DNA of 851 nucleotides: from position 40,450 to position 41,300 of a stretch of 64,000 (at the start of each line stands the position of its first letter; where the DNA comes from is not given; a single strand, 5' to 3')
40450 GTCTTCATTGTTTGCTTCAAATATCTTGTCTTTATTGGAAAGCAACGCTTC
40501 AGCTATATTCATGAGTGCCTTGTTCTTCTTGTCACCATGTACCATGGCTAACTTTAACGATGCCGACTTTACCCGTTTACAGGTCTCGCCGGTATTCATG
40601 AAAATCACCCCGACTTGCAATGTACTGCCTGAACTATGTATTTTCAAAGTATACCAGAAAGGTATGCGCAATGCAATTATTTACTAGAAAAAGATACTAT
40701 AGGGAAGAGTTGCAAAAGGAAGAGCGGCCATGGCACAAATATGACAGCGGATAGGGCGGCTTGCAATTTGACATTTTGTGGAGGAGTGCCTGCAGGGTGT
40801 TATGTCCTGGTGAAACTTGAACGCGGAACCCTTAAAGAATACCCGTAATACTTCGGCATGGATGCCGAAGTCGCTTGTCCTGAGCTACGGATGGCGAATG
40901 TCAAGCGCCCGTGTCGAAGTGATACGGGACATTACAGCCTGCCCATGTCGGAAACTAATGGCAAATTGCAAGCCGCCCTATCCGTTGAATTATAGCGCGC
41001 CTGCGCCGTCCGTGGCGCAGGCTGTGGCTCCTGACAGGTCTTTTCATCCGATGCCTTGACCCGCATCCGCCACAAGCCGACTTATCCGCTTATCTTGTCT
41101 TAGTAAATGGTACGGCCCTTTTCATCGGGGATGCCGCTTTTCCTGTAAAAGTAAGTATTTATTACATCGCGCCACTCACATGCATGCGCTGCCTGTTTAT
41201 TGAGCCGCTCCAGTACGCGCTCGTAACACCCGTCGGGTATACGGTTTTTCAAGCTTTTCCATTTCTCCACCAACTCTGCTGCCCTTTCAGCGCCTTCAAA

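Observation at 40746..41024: Copy B: 237-bp MITE-like element with perfect 23-bp terminal inverted repeats and nested long-range complementarity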

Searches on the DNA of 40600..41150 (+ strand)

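Call 7: search_rna_families(source=window, start=40600, end=41150, threshold=evalue, max_evalue=10, show_alignments=3)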
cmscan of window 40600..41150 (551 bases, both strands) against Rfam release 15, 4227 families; matches with E-value up to 10: 3.
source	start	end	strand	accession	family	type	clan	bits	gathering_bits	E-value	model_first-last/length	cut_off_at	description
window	40850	40907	+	RF01731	TwoAYGGAY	Cis-reg;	CL00106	29.1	43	0.018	49-108/168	no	TwoAYGGAY RNA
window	40924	41029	+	RF02770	Ysr224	Gene; sRNA;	-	16.5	70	0.52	1-107/107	no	Yersinia sRNA 224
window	40640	40798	+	RF02161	PART1_3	Gene; lncRNA;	-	16.4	40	0.32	1-131/131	no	Prostate androgen-regulated transcript 1 conserved region 3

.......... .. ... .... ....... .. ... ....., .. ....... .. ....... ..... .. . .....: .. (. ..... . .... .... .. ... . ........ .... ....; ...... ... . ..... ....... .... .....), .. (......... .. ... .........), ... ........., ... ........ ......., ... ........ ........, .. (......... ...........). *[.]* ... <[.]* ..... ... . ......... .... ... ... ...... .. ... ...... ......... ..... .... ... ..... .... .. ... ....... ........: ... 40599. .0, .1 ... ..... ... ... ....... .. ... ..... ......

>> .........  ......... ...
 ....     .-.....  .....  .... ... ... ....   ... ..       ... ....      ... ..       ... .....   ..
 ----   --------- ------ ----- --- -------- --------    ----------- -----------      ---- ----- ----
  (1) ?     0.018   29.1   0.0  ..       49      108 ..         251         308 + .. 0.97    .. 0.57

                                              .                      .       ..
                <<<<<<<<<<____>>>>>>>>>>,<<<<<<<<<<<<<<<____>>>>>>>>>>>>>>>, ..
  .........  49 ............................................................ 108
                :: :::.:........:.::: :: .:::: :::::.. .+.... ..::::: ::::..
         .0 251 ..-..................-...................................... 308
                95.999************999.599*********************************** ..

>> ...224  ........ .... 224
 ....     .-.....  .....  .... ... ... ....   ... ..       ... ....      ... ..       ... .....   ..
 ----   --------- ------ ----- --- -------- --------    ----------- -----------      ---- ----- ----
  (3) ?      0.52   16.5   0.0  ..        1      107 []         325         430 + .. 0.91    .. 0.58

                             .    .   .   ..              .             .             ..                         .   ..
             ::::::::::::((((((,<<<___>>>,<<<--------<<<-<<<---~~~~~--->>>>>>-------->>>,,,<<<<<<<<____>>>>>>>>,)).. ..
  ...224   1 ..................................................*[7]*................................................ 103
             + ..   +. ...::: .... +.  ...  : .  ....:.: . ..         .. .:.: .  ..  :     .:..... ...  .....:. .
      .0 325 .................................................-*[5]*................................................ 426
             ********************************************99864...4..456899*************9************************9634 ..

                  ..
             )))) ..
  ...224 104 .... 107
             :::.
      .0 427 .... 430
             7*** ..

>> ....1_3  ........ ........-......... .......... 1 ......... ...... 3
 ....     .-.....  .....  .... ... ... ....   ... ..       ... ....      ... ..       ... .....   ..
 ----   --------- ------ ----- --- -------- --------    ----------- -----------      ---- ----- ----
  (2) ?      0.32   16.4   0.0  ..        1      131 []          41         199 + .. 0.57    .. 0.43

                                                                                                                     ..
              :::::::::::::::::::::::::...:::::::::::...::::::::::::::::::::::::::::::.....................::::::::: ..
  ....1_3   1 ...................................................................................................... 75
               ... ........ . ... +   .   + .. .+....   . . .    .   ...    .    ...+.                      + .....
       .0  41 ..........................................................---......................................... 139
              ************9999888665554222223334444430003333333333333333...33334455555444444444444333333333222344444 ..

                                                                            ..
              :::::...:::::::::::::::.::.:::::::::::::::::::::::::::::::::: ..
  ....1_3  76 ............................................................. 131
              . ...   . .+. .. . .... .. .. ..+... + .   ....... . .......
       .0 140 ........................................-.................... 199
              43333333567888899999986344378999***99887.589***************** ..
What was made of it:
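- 40850..40871 (+): Hairpin 1, loop AUGGAU (GGA at 40860-40862). Matches TwoAYGGAY model positions 49-72 (call 7).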

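Call 49: build_rna_model(alignment_id=A3, structure=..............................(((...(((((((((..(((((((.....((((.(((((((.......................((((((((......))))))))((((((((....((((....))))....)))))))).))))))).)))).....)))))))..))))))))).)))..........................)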
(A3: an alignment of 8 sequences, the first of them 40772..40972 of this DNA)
Model R1 built from alignment A3 (8 sequences, 218 columns); structure: as given.
model positions 200; base pairs 50; branch points 1; effective number of sequences 1.86; information 0.59 bits per position. Calibrated on 0.2 Mb of random sequence (short: E-values are rough).
structure used (alignment columns):
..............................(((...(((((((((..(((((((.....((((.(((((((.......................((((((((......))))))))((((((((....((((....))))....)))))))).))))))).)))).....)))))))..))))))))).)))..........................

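Call 50: search_with_rna_model(model_id=R1, sources=[window, L003, L004, L005, L006, L007, L008, L009, L010, L011, L012, L014, L016, L017, L018, L021, L022, L023, L025, L031, L033, L034, L036, L037, L038, L039, L041], max_evalue=1)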
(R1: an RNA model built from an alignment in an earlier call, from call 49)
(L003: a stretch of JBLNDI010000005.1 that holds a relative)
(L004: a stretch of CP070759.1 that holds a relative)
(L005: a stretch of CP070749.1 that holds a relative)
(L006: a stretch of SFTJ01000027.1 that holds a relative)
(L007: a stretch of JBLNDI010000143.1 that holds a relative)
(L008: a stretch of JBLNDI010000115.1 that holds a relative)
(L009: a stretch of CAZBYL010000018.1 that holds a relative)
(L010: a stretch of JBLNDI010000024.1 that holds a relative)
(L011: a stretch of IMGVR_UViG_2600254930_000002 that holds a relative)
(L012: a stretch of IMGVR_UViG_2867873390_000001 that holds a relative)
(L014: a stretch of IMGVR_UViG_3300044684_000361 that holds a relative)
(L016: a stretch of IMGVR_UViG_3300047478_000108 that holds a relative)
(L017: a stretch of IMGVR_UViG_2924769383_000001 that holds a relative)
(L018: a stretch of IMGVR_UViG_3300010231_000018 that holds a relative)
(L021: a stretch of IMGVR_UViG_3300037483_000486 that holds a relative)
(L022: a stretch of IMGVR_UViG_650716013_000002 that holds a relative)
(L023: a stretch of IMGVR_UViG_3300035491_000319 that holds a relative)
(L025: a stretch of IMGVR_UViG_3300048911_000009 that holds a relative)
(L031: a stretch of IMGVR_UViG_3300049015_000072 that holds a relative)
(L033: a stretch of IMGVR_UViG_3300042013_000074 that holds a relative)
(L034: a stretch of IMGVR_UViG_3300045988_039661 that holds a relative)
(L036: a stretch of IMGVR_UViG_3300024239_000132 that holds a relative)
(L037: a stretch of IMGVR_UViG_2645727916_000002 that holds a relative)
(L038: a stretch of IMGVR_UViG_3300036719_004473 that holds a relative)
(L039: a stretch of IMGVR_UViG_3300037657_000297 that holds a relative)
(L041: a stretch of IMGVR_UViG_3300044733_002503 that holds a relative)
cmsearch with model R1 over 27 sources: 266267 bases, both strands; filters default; matches with E-value up to 1: 15.
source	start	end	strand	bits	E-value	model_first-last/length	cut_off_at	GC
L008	1370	1570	+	219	5.8e-46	1-200/200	no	0.51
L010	5685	5885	+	217.4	1.3e-45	1-200/200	no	0.54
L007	6425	6623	-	214.3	6.5e-45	1-200/200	no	0.53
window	40771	40972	+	202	3.3e-42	1-200/200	no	0.51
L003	1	127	-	108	1.5e-21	1-126/200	3'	0.5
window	27952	28155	-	104.8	7.5e-21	1-200/200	no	0.5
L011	458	565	-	31.6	9.4e-05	22-169/200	no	0.66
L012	2838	2945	-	31.6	9.4e-05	22-169/200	no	0.66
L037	4597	4704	+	31.6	9.5e-05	22-169/200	no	0.66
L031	7880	7935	-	30.3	0.00019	78-135/200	no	0.7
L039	9243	9307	+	23.5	0.0057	71-136/200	no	0.66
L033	11647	11694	+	19.1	0.052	78-126/200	3'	0.69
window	30340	30410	+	16.4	0.21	1-200/200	no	0.32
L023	1024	1076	-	14.9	0.44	78-135/200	no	0.68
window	41000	41021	-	13.5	0.94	78-99/200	no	0.82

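Call 51: search_with_rna_model(model_id=R1, sources=[L042, L043, L044, L045, L046, L047, L048, L049, L050, L051, L052, L053, L054, L055, L056, L057, L058, L059, L060, L061, L062, L063, L064, L065, L066, L067, L068, L069, L070, L071, L072, L073, L074, L075, L076, L077, L078, L079, L080, L081, L082, L083, L084, L085, L086, L087, L088, L089, L090, L091, L092, L093, L094, L095, L096, L097, L098, L099, L100, L101, L102, L103, L104, L105, L106, L107, L108, L109, L110, L111, L112, L113, L114, L115, L116, L117, L118, L119, L120, L121, L122, L123, L124, L125, L126, L127, L128, L129, L130, L131, L132, L133, L134, L135, L136, L137, L138, L139, L140, L141], max_evalue=1)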
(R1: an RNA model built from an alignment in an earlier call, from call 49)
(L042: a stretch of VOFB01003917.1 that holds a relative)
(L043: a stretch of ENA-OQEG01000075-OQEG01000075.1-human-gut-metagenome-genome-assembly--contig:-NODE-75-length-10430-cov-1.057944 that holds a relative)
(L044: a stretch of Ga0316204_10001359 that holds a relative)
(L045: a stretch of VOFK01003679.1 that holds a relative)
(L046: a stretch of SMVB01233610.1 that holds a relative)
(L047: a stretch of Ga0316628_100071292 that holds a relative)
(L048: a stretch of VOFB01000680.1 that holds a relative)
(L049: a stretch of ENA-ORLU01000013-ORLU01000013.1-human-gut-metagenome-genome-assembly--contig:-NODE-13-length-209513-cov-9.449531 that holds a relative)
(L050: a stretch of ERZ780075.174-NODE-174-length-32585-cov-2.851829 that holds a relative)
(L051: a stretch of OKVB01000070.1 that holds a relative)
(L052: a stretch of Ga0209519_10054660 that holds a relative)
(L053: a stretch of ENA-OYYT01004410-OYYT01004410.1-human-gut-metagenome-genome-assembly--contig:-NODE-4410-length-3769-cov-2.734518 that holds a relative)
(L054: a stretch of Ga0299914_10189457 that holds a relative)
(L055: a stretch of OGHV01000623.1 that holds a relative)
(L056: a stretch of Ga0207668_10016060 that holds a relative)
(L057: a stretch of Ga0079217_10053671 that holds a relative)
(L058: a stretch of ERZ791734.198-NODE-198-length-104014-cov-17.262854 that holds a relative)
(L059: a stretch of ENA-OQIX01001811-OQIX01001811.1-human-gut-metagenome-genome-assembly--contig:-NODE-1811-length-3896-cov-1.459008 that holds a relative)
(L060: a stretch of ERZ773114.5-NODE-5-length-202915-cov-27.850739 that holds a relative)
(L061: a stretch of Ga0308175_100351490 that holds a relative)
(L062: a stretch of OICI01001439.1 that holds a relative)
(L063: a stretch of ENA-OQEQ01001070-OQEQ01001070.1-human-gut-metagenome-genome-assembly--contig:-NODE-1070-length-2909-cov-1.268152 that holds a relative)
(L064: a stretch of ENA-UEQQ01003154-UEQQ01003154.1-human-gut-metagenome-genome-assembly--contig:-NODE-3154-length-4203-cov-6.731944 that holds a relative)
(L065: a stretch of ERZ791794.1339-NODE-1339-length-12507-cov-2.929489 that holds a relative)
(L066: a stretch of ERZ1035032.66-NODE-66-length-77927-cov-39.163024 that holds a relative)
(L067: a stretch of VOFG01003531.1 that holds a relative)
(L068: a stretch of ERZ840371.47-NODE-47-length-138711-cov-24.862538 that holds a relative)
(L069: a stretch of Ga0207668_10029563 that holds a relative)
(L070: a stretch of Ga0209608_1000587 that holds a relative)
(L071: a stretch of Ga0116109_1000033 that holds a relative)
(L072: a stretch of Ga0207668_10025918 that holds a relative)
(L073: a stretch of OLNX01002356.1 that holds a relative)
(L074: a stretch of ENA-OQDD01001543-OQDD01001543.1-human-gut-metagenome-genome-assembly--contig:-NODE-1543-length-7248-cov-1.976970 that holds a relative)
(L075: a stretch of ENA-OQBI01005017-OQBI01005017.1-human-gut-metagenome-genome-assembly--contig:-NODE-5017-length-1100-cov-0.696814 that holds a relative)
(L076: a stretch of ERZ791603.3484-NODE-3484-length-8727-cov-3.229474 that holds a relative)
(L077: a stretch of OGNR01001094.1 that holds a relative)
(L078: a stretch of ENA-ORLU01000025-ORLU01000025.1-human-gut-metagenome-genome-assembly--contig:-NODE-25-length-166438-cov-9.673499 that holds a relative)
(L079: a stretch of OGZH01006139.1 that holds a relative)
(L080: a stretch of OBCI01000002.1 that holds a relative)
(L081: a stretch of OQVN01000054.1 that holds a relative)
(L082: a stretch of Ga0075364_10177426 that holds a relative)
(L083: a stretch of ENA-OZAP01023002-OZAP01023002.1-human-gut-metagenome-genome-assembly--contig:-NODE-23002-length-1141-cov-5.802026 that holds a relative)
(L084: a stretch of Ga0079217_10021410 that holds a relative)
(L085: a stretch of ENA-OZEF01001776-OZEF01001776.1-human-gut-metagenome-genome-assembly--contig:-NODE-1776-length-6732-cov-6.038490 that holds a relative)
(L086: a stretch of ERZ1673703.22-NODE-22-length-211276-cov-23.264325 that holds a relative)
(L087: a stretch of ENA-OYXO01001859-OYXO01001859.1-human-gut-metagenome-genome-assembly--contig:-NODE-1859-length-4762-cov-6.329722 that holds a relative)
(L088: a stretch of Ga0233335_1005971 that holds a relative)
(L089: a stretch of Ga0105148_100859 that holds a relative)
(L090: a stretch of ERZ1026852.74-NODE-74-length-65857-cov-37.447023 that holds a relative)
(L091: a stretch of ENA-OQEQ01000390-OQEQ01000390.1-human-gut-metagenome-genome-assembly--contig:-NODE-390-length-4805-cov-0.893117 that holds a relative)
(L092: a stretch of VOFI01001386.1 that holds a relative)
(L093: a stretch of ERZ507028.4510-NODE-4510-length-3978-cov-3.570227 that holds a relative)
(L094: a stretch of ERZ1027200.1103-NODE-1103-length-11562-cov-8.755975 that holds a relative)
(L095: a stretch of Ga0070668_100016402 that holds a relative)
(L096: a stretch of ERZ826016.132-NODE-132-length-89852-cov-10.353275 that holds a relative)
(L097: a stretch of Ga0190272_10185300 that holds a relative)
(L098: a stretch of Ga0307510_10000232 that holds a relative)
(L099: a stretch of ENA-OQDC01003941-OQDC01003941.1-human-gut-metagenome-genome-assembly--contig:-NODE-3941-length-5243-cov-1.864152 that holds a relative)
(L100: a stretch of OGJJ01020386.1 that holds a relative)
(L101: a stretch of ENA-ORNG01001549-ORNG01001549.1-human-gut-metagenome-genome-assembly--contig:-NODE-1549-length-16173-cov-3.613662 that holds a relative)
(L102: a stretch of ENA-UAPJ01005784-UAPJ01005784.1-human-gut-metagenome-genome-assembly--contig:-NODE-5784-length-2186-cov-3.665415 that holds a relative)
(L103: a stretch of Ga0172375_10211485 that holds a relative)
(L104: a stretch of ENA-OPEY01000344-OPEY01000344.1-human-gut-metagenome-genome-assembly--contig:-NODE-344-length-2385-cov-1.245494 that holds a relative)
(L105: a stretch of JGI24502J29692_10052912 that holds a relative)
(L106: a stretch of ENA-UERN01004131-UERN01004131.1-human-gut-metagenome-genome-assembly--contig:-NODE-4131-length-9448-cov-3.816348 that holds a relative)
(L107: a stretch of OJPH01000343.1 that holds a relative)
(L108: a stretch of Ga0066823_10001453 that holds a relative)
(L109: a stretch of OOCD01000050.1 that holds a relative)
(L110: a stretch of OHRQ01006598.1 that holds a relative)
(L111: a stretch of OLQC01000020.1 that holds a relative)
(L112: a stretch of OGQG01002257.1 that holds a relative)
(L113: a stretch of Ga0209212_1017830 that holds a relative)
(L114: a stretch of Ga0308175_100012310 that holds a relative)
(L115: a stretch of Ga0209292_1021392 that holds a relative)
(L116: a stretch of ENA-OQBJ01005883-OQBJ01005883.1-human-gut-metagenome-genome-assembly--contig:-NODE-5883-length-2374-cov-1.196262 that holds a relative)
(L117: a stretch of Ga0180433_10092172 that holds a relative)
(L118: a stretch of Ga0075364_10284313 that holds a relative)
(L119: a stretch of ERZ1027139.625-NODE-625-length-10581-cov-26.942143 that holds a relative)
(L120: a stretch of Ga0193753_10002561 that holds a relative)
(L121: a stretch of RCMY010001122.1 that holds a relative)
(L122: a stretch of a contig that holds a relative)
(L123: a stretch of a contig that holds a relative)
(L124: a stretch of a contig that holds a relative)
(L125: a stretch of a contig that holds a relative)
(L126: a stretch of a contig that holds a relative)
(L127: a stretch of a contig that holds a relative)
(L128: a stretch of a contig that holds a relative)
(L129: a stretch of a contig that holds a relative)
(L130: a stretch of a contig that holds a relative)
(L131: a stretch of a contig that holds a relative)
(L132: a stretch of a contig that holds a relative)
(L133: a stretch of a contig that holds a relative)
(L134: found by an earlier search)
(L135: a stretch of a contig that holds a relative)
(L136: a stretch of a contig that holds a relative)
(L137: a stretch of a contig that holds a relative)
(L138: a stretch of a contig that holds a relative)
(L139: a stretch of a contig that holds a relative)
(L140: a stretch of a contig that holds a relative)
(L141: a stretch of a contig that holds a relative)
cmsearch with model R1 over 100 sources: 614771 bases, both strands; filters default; matches with E-value up to 1: 105.
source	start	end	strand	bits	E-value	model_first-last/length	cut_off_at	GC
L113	173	374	-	187.4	1.2e-38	1-200/200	no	0.55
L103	1068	1248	+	164.6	1.2e-33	1-200/200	no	0.59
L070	1949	2142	+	155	1.6e-31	1-200/200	no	0.59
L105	1996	2189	+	154.6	2e-31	1-200/200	no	0.46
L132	337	517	+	79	8.4e-15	1-200/200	no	0.49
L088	182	292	+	43.3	6e-07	31-159/200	no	0.69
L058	1861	1918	-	42.8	7.7e-07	78-135/200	no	0.55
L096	728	785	+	42.8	7.7e-07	78-135/200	no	0.55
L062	597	669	-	42.1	1.1e-06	66-136/200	no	0.48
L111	8197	8269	-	42.1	1.1e-06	66-136/200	no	0.48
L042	2344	2412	-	40.1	3e-06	66-136/200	no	0.45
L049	6408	6477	+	36.8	1.6e-05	65-136/200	no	0.63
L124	58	114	+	36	2.4e-05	78-135/200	no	0.65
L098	5667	5763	-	35.8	2.6e-05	43-148/200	no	0.68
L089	211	267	+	34.9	4.2e-05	78-135/200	no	0.65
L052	1455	1511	-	34.7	4.7e-05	78-135/200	no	0.6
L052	1152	1208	+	33.9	6.8e-05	78-135/200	no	0.68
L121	115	171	-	33.9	6.9e-05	78-135/200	no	0.65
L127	6923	6979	+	33.3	9.3e-05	78-135/200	no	0.63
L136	1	132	-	32.8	0.00012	1-137/200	3'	0.58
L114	6114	6171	-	32.2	0.00016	77-136/200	no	0.62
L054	480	536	-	32.1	0.00017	78-135/200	no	0.65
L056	4456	4512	+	31.5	0.00023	78-135/200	no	0.58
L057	908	964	+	31.4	0.00025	78-135/200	no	0.63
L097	961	1017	+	31.3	0.00025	78-135/200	no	0.61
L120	7055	7123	-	30.6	0.00037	67-136/200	no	0.61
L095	18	75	+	30.5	0.00039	78-136/200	no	0.64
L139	743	812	+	30.5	0.00039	65-136/200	no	0.66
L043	3419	3477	+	29.9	0.00053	73-136/200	no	0.58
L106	6008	6066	-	29.9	0.00053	73-136/200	no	0.58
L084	18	75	+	29.8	0.00056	78-136/200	no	0.62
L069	3448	3504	-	29.4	0.00068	78-135/200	no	0.63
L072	1415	1471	-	29.4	0.00068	78-135/200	no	0.63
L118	638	694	-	29.2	0.00075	78-135/200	no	0.58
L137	189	245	+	29.2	0.00075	78-135/200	no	0.58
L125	1251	1343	+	29.1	0.00077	49-142/200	no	0.65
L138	5530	5586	-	28.7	0.00097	78-135/200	no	0.61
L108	118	187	-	28.6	0.001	65-136/200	no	0.63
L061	1256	1313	-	28.4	0.0011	77-136/200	no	0.62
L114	6300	6367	+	27.5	0.0017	69-136/200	no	0.66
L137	506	573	-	27.4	0.0019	67-136/200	no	0.66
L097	1333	1389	-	27.3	0.002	78-135/200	no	0.61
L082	775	831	+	26.5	0.0029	78-135/200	no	0.56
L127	6694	6749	-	26.3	0.0032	78-135/200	no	0.61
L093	3885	3953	-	26.1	0.0036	63-136/200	no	0.57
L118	169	348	+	25.7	0.0043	1-200/200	no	0.65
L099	1161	1219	-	24.8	0.0067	73-136/200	no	0.61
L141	961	1014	-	24.8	0.007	76-136/200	no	0.67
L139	528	611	-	24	0.01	50-141/200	no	0.69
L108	318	397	+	23.8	0.011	52-139/200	no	0.69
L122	1713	1783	-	23.2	0.015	67-136/200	no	0.55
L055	3052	3242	+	23.2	0.015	1-200/200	no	0.49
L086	629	819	+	23.2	0.015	1-200/200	no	0.49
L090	437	627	+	23.2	0.015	1-200/200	no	0.49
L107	2087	2277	-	23.2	0.015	1-200/200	no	0.49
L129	3827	3883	-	23.2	0.015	78-136/200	no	0.61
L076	7190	7262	+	23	0.017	65-136/200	no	0.56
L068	11347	11411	-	22.9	0.018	73-136/200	no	0.57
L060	498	562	-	22.9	0.018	73-136/200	no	0.57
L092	12513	12577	+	22.9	0.018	73-136/200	no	0.57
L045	7416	7480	-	22.9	0.018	73-136/200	no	0.57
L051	5113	5177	+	21.8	0.031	67-136/200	no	0.55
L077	2666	2730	-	21.8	0.031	67-136/200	no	0.55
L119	7520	7584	+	21.8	0.031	67-136/200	no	0.55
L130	1248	1312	-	21.8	0.031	67-136/200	no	0.55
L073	1391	1455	-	21.8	0.031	67-136/200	no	0.55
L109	4714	4778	-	21.8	0.031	67-136/200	no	0.55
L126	4271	4335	+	21.8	0.031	67-136/200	no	0.55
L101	3706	3770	+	21.8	0.031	67-136/200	no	0.55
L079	1299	1363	-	21.8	0.031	67-136/200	no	0.55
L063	2676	2740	-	21.8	0.032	67-136/200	no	0.55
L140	1223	1413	-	21.8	0.032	1-200/200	no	0.48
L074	67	240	+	21.7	0.034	1-200/200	no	0.51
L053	3102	3292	+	21.6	0.034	1-200/200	no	0.49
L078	4000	4190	+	21.6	0.034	1-200/200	no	0.49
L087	1471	1661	-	21.6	0.034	1-200/200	no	0.49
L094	2789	2979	+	21.6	0.034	1-200/200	no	0.49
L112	2598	2788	+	21.6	0.034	1-200/200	no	0.49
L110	804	870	-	21.6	0.035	65-136/200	no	0.57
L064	263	321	+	21.5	0.036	73-136/200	no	0.58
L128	5376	5434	-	21.5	0.036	73-136/200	no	0.58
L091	1022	1080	+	21.5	0.036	73-136/200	no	0.58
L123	553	611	+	21.5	0.036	73-136/200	no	0.58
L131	5713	5771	+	21.5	0.036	73-136/200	no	0.58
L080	2418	2476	-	21.5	0.036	73-136/200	no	0.58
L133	3943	4001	+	21.5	0.036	73-136/200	no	0.58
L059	1502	1560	-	21.5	0.036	73-136/200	no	0.58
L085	531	589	+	21.5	0.036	73-136/200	no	0.58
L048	3624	3682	+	21.5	0.036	73-136/200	no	0.58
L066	1588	1646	-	21.5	0.036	73-136/200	no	0.58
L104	813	871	-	21.5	0.036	73-136/200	no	0.58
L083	155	213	+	21.5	0.036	73-136/200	no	0.58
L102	1146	1204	+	21.5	0.036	73-136/200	no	0.58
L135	896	954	+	21.5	0.036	73-136/200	no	0.58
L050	700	758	-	21.5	0.036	73-136/200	no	0.58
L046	109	163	+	20.8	0.052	78-135/200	no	0.69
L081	2975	3031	+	20.7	0.055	75-136/200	no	0.58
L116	1884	1941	-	20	0.078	73-136/200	no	0.57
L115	3275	3302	+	19.2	0.12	104-131/200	no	0.64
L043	2985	3042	-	18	0.22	73-136/200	no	0.64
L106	6443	6500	+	18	0.22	73-136/200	no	0.64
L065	1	131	-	15.9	0.61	1-140/200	3'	0.53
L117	1511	1532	+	15.7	0.7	78-99/200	no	0.68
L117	1411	1503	+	15.6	0.72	52-139/200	no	0.58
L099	1538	1595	+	15.5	0.78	73-136/200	no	0.62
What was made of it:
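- Closest known: TwoAYGGAY RNA motif. Different: Full-length matches to my model occur only in 11 sequences (calls 50, 51).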
